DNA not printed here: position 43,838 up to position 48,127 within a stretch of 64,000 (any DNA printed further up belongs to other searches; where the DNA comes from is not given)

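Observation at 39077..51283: Translationally coupled Glt/Nfs-like envelope-spanning gene cluster of unusual composition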

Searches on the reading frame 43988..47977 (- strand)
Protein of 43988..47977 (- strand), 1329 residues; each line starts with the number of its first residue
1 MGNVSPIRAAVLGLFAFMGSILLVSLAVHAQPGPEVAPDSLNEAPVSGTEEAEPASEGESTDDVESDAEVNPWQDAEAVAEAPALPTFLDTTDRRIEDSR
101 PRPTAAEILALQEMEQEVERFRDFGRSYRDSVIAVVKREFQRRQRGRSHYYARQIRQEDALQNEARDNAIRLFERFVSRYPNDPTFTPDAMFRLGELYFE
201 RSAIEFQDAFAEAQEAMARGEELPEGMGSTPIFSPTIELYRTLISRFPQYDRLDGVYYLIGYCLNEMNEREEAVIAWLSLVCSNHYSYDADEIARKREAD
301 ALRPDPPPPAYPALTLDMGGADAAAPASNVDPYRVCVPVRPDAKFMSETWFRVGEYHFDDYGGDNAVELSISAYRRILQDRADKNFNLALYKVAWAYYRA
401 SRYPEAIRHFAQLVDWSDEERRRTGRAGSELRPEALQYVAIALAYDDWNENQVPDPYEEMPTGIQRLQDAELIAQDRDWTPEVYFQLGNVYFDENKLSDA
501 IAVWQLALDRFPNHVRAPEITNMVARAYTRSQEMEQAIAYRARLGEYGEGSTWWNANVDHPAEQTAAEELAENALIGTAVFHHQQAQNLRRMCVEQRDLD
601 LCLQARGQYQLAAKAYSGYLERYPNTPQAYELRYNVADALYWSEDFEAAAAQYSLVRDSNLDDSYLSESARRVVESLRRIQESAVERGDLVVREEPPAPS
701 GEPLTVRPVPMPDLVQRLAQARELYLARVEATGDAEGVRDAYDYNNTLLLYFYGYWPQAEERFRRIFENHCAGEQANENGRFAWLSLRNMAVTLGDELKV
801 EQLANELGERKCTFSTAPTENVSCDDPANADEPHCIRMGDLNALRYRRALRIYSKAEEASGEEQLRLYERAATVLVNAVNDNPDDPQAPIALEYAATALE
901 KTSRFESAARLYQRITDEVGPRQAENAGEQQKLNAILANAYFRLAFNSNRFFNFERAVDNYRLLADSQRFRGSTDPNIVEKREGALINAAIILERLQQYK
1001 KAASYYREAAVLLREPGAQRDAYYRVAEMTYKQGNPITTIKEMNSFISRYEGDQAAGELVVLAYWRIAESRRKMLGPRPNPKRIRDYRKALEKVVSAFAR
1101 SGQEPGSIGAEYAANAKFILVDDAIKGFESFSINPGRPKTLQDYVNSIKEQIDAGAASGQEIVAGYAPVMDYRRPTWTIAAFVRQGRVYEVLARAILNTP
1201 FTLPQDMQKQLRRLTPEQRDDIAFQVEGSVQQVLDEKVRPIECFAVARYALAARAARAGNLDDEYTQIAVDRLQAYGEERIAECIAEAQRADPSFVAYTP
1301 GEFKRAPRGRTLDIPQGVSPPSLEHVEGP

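Call 4: search_protein_families(library=pfam, proteins=[window:43988-47977:-], max_evalue=0.1)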
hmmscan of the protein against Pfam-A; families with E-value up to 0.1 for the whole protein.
window:43988-47977:- (1329 aa): 12 families
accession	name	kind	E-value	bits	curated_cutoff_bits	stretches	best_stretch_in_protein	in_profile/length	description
PF13174.12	TPR_6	-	8e-16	58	26.3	1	389-414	2-27/33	Tetratricopeptide repeat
PF13432.12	TPR_16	-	1.5e-12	48.1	32.7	3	604-655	8-56/65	Tetratricopeptide repeat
PF07719.23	TPR_2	-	3.9e-09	36.4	27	3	481-514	1-34/34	Tetratricopeptide repeat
PF13424.12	TPR_12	-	5e-09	36.7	30.1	1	482-540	4-67/77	Tetratricopeptide repeat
PF14559.12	TPR_19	-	1e-08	35.8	25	1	605-666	3-61/68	Tetratricopeptide repeat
PF13428.12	TPR_14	-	9.1e-08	32.5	23.5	0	481-516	1-36/44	Tetratricopeptide repeat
PF00515.34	TPR_1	-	2.9e-05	24.1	27.8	1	481-514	1-34/34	Tetratricopeptide repeat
PF13181.12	TPR_8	-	0.00068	20.1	25.7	0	482-514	2-34/34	Tetratricopeptide repeat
PF13525.12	YfiO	-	0.0065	16.7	25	0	606-652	18-64/203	Outer membrane lipoprotein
PF04212.24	MIT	-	0.024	15.2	30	0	985-1014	6-35/66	MIT (microtubule interacting and transport) domain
PF13176.12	TPR_7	-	0.03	14.9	27.9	0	985-1016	1-32/36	Tetratricopeptide repeat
PF25058.1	ARM_TT21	-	0.033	14.6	27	0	482-539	58-115/155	Tetratricopeptide repeat protein 21 ARM repeat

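Call 5: search_protein_families(library=ncbifam, proteins=[window:43988-47977:-], max_evalue=0.1)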
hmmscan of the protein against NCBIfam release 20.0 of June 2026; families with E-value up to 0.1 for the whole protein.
window:43988-47977:- (1329 aa): 5 families
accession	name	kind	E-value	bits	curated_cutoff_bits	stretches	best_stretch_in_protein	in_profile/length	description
TIGR02795.1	tol_pal_ybgF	equivalog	5.1e-25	88.4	90.1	3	606-660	15-69/119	tol-pal system protein YbgF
TIGR03302.1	OM_YfiO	subfamily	4.9e-11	42.6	81.4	3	475-540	27-92/239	outer membrane protein assembly factor BamD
NF008068.0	PRK10803.1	equivalog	0.001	19.1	383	1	162-201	155-193/263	cell division protein CpoB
NF040959.1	MamA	equivalog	0.0055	16.2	200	0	480-538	70-125/204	magnetosome protein MamA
TIGR02552.1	LcrH_SycD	equivalog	0.016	14.9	104.8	0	600-671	59-127/136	SycD/LcrH family type III secretion system chaperone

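Call 19: find_homologous_proteins(query=window:43988-47977:-, max_evalue=0.00001)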
Query window:43988-47977:- (1329 aa): 386 proteins with E <= 0.00001 among 8000 candidates; the best 120 are listed.
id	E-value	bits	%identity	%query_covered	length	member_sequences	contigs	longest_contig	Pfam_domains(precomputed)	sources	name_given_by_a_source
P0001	0.0e+0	3001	100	100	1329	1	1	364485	PF14559.13,PF13424.13,PF13432.13,PF13428.13,PF07719.24,PF13174.13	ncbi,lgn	-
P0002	0.0e+0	1814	61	98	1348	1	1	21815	PF14559.13,PF13424.13,PF13176.13,PF13432.13,PF13428.13,PF07719.24,PF13174.13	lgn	-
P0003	0.0e+0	1789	62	98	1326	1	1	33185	PF14559.13,PF13424.13,PF13176.13,PF13432.13,PF13174.13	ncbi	-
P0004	0.0e+0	1787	64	95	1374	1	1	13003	PF14559.13,PF13431.13,PF13424.13,PF13432.13,PF07719.24,PF13174.13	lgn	-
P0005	0.0e+0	1784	64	94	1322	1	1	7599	PF14559.13,PF13431.13,PF00515.35,PF13424.13,PF13432.13,PF07719.24,PF13174.13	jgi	-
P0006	0.0e+0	1776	61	99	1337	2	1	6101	PF14559.13,PF00515.35,PF13424.13,PF13432.13,PF13181.13,PF07719.24,PF13174.13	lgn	-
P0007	0.0e+0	1773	62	97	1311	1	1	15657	PF14559.13,PF00515.35,PF13424.13,PF13432.13,PF13428.13,PF07719.24,PF13174.13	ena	-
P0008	0.0e+0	1733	60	99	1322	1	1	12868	PF14559.13,PF00515.35,PF13424.13,PF13176.13,PF13432.13,PF13428.13,PF07719.24,PF13174.13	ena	-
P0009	0.0e+0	1732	61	97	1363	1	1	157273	PF14559.13,PF00515.35,PF12895.14,PF13424.13,PF13432.13,PF13428.13,PF07719.24,PF13174.13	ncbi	-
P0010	0.0e+0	1714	61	95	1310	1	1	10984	PF14559.13,PF00515.35,PF13424.13,PF13432.13,PF07719.24,PF13174.13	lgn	-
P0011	0.0e+0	1704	62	95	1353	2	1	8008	PF14559.13,PF00515.35,PF12895.14,PF13424.13,PF13432.13,PF13428.13,PF07719.24,PF13174.13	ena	-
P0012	0.0e+0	1684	60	94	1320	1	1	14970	PF14559.13,PF00515.35,PF13424.13,PF13432.13,PF07719.24,PF13174.13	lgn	-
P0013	0.0e+0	1673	59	98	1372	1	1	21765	PF13431.13,PF13525.13,PF00515.35,PF13432.13,PF07719.24,PF13174.13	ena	-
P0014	0.0e+0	1671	61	95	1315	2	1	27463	PF14559.13,PF25063.1,PF00515.35,PF13424.13,PF13432.13,PF13428.13,PF07719.24,PF13174.13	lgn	-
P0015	0.0e+0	1651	58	97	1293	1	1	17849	PF14559.13,PF13424.13,PF13432.13,PF13428.13,PF07719.24,PF13174.13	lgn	-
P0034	0.0e+0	1608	58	94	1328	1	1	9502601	PF14559.13,PF00515.35,PF13424.13,PF13432.13,PF07719.24,PF13174.13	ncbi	ncbi:MAG: tetratricopeptide repeat protein [Myxococcales bacterium]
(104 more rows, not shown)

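Call 29: find_related_loci(query=A1, collection=genome_contigs, flank=10000)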
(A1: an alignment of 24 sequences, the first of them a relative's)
Query A1 (1329 aa) in genome_contigs; peptide patterns used: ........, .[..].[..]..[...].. (x = any residue, [..] = any of these).
252 stretches matched a pattern; 218 encode a relative of the query (tblastn E <= 1e-3); the best 80 are kept; 80 distinct loci.
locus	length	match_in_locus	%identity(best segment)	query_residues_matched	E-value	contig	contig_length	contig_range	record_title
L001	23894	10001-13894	62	31-1328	0e+0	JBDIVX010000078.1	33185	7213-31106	MAG: Polyangiales bacterium isolate Bin_29 NODE_546_length_33185_cov_6.451449, whole genome shotgun sequence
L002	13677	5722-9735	62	1-1328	0e+0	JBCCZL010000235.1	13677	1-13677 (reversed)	MAG: Myxococcota bacterium isolate P01_F01_bin.34 k141_1522956_length_13677_cov_15.0000, whole genome shotgun sequence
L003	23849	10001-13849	61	37-1323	0e+0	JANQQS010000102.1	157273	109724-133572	MAG: Myxococcota bacterium isolate IP29b_bin.34 k99_3778512, whole genome shotgun sequence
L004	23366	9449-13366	56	10-1323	0e+0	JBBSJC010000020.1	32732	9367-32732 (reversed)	MAG: Polyangiales bacterium isolate LS4_concoct.218 LS4_concoct.218_K_2230298_L_32732_cov_9.0000, whole genome shotgun s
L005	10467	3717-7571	56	27-1323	0e+0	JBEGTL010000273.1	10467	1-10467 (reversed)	MAG: Pseudomonadota bacterium isolate providencecreek_2019_sw_WHONDRS-S19S_0007_A_bin.2 scaffold_0000470, whole genome s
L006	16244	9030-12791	58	46-1323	0e+0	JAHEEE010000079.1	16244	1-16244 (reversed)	MAG: Myxococcales bacterium isolate Ww259 NODE_5986_length_16244_cov_6.112820, whole genome shotgun sequence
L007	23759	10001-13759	58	73-1323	0e+0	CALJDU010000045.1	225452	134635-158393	MAG: uncultured bacterium isolate R4_Bin_MAXBIN__061_1 genome assembly, contig: c_000001521049, whole genome shotgun seq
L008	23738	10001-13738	56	63-1323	0e+0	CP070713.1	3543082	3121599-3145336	MAG: Myxococcales bacterium isolate bin5 chromosome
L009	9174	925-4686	56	55-1323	0e+0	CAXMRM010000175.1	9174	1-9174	MAG: uncultured Myxococcota bacterium isolate 07C-BC-St05_bin.21.orig genome assembly, contig: k141_2836769, whole genom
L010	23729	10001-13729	58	69-1326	0e+0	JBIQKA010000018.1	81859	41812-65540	MAG: Myxococcales bacterium isolate mag.101f NODE_413_length_81859, whole genome shotgun sequence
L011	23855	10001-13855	56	1-1323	0e+0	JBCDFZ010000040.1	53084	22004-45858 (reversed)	MAG: Myxococcota bacterium isolate P01_H01_bin.120 k141_2294978_length_53084_cov_29.6708, whole genome shotgun sequence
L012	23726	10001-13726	58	67-1323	0e+0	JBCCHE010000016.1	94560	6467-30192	MAG: Myxococcota bacterium isolate P01_B01_bin.6 k141_7800_length_94560_cov_68.0301, whole genome shotgun sequence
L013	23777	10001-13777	57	50-1327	0e+0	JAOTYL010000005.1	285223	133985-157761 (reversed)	MAG: Myxococcales bacterium isolate 21_Jan_SF_Bin46 21_Jan_SF_Bin46_scaffold_10_c1, whole genome shotgun sequence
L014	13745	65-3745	57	88-1323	0e+0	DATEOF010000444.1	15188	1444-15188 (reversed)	MAG TPA_asm: Polyangiales bacterium isolate SMAG_U8988 k141_1419485, whole genome shotgun sequence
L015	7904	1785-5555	57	52-1323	0e+0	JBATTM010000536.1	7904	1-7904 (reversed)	MAG: Polyangiales bacterium isolate MFD12163_ilm_asm_bin16 k127_135886, whole genome shotgun sequence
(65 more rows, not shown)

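Call 53: find_encoding_contigs(protein=P0001, flank=1000, max_places=2)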
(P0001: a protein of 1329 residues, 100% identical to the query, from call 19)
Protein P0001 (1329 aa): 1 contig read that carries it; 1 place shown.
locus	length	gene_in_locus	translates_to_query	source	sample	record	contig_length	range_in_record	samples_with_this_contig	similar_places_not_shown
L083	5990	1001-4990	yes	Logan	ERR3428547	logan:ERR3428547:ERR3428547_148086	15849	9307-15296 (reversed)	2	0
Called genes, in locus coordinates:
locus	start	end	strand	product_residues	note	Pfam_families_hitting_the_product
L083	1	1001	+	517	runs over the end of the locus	?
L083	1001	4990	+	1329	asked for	PF13174:TPR_6 (faint), PF07719:TPR_2 (faint), PF13424:TPR_12 (faint), PF13428:TPR_14 (faint), PF13432:TPR_16 (faint), PF14559:TPR_19 (faint)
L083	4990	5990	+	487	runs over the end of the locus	PF00515:TPR_1 (faint), PF07719:TPR_2 (faint), PF13181:TPR_8 (faint), PF13424:TPR_12 (weak), PF13432:TPR_16, PF14559:TPR_19 (weak), PF13432:TPR_16 (weak), PF13414:TPR_11 (weak), +6 more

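Call 85: find_encoding_contigs(protein=P0034, flank=10000, max_places=1)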
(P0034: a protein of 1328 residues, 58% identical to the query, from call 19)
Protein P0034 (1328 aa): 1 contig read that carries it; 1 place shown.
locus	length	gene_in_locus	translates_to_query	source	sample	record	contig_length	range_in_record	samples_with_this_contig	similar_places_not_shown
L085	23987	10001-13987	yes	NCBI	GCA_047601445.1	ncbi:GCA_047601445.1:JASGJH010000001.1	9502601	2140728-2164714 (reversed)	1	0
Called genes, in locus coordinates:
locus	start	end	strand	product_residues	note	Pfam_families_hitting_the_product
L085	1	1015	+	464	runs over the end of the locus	PF00072:Response_reg, PF00158:Sigma54_activat, PF14532:Sigma54_activ_2, PF00004:AAA (weak), PF07728:AAA_5, PF25601:AAA_lid_14, PF02954:HTH_8, PF18024:HTH_50 (weak)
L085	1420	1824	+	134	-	PF00072:Response_reg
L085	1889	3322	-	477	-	PF00072:Response_reg, PF00158:Sigma54_activat, PF14532:Sigma54_activ_2, PF00004:AAA (faint), PF25601:AAA_lid_14, PF02954:HTH_8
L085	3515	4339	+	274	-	-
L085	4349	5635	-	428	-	-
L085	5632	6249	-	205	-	PF07638:Sigma70_ECF (weak), PF04542:Sigma70_r2, PF08281:Sigma70_r4_2, PF04545:Sigma70_r4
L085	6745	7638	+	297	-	-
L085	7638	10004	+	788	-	PF12895:ANAPC3 (faint), PF07719:TPR_2 (faint), PF13174:TPR_6 (faint), PF13424:TPR_12 (faint), PF13428:TPR_14 (faint), PF13432:TPR_16 (faint), PF14559:TPR_19 (faint), PF09976:TPR_21 (faint), +4 more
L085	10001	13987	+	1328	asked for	PF00515:TPR_1 (faint), PF07719:TPR_2 (faint), PF13174:TPR_6 (faint), PF13424:TPR_12 (faint), PF13432:TPR_16 (faint), PF14559:TPR_19 (faint)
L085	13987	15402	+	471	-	PF00515:TPR_1 (faint), PF07719:TPR_2 (faint), PF13432:TPR_16 (weak), PF13432:TPR_16 (weak), PF14559:TPR_19, PF13424:TPR_12 (weak), PF21033:RMD1-3 (weak), PF13414:TPR_11 (weak), +8 more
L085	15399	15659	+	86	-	-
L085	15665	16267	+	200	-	-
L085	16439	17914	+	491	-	PF03544:TonB_C (weak)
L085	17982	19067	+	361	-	PF05157:MshEN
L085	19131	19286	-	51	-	-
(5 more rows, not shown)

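Call 86: find_encoding_contigs(protein=P0009, flank=10000, max_places=1)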
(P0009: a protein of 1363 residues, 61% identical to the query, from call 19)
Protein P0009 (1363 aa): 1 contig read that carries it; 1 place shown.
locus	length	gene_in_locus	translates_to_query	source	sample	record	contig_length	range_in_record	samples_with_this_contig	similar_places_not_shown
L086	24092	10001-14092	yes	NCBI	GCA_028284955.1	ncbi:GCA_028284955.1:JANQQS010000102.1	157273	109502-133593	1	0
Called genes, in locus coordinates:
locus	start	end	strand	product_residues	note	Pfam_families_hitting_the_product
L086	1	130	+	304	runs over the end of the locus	PF22528:PRMT_C (weak)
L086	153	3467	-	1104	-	PF00133:tRNA-synt_1, PF09334:tRNA-synt_1g (weak), PF08264:Anticodon_1, PF19302:DUF5915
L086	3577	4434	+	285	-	PF00763:THF_DHG_CYH, PF02882:THF_DHG_CYH_C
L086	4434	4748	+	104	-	-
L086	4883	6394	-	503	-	PF00072:Response_reg, PF00158:Sigma54_activat, PF14532:Sigma54_activ_2, PF00004:AAA (faint), PF07728:AAA_5 (faint), PF25601:AAA_lid_14, PF02954:HTH_8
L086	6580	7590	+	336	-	-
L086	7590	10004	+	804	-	PF13428:TPR_14 (faint), PF12895:ANAPC3 (faint), PF07719:TPR_2 (faint), PF09976:TPR_21 (faint), PF13174:TPR_6 (faint), PF13424:TPR_12 (faint), PF13432:TPR_16 (faint), PF17874:TPR_MalT (weak), +5 more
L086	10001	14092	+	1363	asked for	PF07719:TPR_2 (faint), PF13174:TPR_6 (faint), PF13424:TPR_12 (faint), PF13428:TPR_14 (faint), PF13432:TPR_16 (faint), PF14559:TPR_19 (faint), PF00515:TPR_1 (faint), PF12895:ANAPC3 (faint)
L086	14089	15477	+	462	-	PF13176:TPR_7 (faint), PF13429:TPR_15 (weak), PF13432:TPR_16 (weak), PF14559:TPR_19 (weak), PF13432:TPR_16 (weak), PF13414:TPR_11 (weak), PF14559:TPR_19, PF13432:TPR_16 (weak), +16 more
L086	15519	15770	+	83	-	-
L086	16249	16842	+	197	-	-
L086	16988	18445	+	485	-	PF03544:TonB_C (weak)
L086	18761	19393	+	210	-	-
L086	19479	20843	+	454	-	PF10082:BBP2_2 (faint)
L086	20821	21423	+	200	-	PF02563:Poly_export, PF10531:SLBB, PF22461:SLBB_2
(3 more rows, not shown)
